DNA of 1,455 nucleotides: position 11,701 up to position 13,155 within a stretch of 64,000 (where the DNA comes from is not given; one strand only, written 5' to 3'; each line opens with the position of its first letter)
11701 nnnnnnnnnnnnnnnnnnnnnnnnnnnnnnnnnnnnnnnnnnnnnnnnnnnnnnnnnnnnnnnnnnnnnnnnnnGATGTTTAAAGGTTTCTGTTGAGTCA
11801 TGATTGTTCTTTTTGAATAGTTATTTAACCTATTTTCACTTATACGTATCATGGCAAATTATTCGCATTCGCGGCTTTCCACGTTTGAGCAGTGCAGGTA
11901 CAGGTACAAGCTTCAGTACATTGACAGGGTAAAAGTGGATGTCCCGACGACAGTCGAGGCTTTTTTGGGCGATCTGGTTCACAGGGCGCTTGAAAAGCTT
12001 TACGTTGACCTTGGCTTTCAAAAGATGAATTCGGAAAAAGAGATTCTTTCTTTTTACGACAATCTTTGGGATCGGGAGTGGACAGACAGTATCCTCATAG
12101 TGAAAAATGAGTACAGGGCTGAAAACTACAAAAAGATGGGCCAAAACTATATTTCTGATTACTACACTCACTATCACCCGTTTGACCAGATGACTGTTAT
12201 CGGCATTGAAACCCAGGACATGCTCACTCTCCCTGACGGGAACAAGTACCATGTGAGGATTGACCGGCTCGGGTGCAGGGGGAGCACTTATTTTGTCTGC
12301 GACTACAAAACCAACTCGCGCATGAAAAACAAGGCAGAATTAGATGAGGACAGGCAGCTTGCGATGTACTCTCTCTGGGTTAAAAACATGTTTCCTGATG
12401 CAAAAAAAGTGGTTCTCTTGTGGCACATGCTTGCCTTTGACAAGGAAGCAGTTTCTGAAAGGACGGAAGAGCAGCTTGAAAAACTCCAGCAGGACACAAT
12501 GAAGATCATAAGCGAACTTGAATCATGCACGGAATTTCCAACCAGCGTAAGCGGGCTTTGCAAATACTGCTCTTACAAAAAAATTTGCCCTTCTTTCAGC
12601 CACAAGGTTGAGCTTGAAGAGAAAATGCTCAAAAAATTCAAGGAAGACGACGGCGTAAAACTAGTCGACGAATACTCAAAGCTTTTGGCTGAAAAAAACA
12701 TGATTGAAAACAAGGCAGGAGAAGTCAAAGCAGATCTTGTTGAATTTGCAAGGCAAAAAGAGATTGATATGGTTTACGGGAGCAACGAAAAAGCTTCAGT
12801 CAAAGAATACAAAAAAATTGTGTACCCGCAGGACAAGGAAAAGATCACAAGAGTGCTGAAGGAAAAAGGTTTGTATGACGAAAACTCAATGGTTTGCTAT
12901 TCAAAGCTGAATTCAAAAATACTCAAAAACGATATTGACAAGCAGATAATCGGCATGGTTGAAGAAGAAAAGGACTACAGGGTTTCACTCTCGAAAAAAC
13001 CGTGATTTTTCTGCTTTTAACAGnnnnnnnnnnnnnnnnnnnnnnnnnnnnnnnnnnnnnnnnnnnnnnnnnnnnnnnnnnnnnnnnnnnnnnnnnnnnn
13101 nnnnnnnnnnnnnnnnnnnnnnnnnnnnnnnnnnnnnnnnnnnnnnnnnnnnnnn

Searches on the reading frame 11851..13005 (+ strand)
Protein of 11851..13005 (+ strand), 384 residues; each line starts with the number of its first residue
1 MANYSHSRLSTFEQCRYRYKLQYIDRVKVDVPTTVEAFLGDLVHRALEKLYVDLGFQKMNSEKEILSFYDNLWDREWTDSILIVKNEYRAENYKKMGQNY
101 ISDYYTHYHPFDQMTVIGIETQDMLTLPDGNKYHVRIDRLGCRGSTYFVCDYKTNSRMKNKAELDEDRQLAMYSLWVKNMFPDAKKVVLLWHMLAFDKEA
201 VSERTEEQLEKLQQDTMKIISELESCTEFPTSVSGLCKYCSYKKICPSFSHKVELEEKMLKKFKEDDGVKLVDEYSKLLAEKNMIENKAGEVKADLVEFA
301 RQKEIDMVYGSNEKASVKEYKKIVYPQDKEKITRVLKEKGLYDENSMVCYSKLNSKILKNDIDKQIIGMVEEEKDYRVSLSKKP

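Call 10: find_encoding_contigs(protein=window:11851-13005:+, flank=10000, max_places=1)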
Protein window:11851-13005:+ (384 aa): 9 contigs read that carry it; 1 place shown.
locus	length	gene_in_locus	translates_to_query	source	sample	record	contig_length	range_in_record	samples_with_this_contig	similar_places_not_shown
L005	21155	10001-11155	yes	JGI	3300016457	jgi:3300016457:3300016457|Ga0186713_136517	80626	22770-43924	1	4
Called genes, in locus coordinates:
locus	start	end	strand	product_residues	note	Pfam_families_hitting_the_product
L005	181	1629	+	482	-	-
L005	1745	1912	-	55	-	PF03911:Sec61_beta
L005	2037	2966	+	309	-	-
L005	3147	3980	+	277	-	PF06283:ThuA (weak)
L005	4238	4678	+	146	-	-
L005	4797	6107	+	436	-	PF01336:tRNA_anti-codon, PF00152:tRNA-synt_2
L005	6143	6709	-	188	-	PF04307:YdjM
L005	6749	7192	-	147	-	PF00293:NUDIX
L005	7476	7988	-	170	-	-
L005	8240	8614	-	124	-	PF13302:Acetyltransf_3 (weak), PF13673:Acetyltransf_10, PF00583:Acetyltransf_1, PF13420:Acetyltransf_4, PF13508:Acetyltransf_7, PF08445:FR47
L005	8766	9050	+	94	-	-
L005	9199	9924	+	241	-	PF13489:Methyltransf_23, PF08241:Methyltransf_11, PF08242:Methyltransf_12, PF13649:Methyltransf_25, PF13847:Methyltransf_31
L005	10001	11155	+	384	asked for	PF12705:PDDEXK_1, PF01930:Cas_Cas4 (weak)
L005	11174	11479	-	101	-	PF03551:PadR (weak)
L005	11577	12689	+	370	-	PF01658:Inos-1-P_synth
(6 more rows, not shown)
